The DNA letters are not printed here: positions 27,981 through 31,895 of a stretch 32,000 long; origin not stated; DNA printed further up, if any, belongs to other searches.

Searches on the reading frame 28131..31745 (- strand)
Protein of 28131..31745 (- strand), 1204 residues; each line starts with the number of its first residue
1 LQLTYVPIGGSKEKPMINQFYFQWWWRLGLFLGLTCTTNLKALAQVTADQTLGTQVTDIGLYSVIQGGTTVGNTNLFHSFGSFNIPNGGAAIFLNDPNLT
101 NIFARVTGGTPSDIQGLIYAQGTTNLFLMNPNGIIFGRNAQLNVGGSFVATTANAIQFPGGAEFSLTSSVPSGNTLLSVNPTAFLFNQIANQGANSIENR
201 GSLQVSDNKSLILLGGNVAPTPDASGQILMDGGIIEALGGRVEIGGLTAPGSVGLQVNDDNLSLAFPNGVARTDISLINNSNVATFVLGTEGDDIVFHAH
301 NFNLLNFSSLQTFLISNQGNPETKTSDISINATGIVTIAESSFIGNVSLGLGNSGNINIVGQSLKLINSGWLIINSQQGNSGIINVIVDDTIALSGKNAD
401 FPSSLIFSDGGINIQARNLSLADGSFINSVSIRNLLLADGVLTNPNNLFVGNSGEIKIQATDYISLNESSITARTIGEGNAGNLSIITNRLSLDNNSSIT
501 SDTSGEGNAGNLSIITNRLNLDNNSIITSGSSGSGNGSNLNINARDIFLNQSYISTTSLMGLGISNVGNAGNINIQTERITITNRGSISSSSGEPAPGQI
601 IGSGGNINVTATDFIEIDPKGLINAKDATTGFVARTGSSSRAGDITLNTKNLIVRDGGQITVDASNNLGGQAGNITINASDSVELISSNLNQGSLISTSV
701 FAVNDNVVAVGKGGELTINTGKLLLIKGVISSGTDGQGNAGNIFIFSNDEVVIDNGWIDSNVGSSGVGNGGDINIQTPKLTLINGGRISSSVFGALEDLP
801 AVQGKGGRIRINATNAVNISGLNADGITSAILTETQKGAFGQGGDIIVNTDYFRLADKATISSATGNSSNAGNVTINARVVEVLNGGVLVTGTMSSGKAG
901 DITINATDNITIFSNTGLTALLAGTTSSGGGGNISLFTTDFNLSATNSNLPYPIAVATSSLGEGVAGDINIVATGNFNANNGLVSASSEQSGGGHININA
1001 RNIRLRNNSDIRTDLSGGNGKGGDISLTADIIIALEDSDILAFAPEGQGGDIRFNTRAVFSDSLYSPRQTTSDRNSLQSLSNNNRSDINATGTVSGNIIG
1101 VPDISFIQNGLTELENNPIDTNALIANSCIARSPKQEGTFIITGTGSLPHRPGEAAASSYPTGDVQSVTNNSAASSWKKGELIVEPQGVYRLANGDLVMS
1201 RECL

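Call 11: search_protein_families(library=pfam, proteins=[window:28131-31745:-], max_evalue=0.01)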
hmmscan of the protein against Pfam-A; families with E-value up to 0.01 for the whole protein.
window:28131-31745:- (1204 aa): 1 family
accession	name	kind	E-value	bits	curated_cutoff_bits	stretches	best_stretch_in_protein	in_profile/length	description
PF05860.19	TPS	-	1.8e-49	169.4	33.5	1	44-283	1-236/252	TPS secretion domain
